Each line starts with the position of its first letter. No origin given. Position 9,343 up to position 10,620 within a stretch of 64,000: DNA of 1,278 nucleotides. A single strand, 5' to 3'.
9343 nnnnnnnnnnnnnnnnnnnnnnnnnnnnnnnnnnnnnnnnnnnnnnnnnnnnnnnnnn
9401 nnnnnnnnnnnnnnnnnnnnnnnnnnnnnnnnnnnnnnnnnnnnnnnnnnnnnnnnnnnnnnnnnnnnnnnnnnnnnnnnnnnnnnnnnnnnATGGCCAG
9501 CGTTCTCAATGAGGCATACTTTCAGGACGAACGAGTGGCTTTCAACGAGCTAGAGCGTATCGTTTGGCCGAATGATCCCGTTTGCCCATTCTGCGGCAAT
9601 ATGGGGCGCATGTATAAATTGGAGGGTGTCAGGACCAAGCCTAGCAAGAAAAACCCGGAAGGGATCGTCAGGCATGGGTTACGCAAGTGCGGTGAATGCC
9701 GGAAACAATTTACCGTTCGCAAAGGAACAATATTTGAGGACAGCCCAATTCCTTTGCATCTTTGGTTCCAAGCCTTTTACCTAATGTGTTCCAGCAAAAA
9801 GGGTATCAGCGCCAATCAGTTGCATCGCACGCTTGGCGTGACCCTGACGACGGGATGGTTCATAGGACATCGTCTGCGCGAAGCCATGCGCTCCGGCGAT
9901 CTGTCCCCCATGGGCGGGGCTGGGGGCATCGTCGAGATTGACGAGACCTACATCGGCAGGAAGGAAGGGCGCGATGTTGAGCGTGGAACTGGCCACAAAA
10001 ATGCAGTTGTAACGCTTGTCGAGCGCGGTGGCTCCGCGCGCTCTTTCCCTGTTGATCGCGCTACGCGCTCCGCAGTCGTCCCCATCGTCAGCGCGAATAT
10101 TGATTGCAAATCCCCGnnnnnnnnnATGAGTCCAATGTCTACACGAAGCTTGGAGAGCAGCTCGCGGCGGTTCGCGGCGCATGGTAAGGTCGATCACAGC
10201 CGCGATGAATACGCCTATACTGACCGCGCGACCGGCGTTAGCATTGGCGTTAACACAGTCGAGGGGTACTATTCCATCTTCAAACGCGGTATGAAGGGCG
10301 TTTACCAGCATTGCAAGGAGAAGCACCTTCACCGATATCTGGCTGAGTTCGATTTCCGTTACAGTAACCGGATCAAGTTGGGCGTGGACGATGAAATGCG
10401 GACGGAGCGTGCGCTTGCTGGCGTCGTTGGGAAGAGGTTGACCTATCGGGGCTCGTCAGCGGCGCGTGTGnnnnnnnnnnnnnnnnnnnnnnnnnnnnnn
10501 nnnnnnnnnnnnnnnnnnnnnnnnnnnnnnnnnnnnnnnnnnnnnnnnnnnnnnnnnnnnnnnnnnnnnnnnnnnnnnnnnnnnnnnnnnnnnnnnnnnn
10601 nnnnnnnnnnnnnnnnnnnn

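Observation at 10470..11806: Coupled unknown protein plus PIN nuclease: candidate toxin-antitoxin or anti-phage system on the IS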

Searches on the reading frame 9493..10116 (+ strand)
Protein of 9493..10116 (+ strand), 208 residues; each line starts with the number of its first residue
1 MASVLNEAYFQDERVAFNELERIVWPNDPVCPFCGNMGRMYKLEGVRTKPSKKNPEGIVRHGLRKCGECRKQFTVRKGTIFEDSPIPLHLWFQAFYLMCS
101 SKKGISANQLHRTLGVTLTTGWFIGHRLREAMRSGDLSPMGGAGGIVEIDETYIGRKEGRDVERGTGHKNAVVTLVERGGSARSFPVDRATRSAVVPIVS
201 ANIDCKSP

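Call 3: search_protein_families(library=pfam, proteins=[window:9493-10116:+], max_evalue=1)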
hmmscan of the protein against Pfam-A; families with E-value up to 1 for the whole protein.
window:9493-10116:+ (208 aa): 5 families
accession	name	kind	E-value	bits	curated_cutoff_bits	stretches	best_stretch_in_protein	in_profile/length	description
PF12760.12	Zn_ribbon_IS1595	-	1.3e-10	41.5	25.4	1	12-72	2-46/46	Transposase zinc-ribbon domain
PF12762.13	DDE_Tnp_IS1595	-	2.4e-06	28.1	27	1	144-204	3-75/153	ISXO2-like transposase domain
PF09723.15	Zn_ribbon_8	-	0.021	15.2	34.4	0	17-36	15-34/41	Zinc ribbon domain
PF23550.1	zf_Tbcl_Rhp7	-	0.12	12.4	27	1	65-75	6-16/39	DNA repair protein rhp7 treble clef domain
PF13408.12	Zn_ribbon_recom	-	0.26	12.2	25.3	1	62-103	4-33/58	Recombinase zinc beta ribbon domain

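Call 5: search_protein_families(library=ncbifam, proteins=[window:9493-10116:+], max_evalue=1)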
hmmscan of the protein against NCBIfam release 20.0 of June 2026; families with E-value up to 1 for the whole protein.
window:9493-10116:+ (208 aa): 1 family
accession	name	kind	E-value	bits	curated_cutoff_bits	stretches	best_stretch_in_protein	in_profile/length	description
NF033547.1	transpos_IS1595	equivalog_domain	5e-28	98.4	75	1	84-204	2-133/215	IS1595 family transposase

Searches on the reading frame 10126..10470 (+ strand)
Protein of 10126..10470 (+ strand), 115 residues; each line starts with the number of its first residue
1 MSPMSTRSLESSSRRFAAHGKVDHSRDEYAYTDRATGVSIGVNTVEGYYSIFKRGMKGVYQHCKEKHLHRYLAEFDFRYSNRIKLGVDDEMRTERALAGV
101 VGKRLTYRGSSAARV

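Call 3: search_protein_families(library=pfam, proteins=[window:10126-10470:+], max_evalue=1)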
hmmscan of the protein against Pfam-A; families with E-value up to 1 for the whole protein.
window:10126-10470:+ (115 aa): 2 families
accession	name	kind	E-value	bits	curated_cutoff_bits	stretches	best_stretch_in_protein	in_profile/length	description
PF12762.13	DDE_Tnp_IS1595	-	1.6e-12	48.1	27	1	13-79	92-152/153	ISXO2-like transposase domain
PF00105.24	zf-C4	-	0.13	13.2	21.1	1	32-65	7-41/70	Double treble clef zinc finger, C4 type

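Call 5: search_protein_families(library=ncbifam, proteins=[window:10126-10470:+], max_evalue=1)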
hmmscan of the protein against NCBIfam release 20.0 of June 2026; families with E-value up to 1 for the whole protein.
window:10126-10470:+ (115 aa): 1 family
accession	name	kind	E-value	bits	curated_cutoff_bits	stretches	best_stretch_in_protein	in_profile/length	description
NF033547.1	transpos_IS1595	equivalog_domain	2.9e-12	46.9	75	1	16-82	154-215/215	IS1595 family transposase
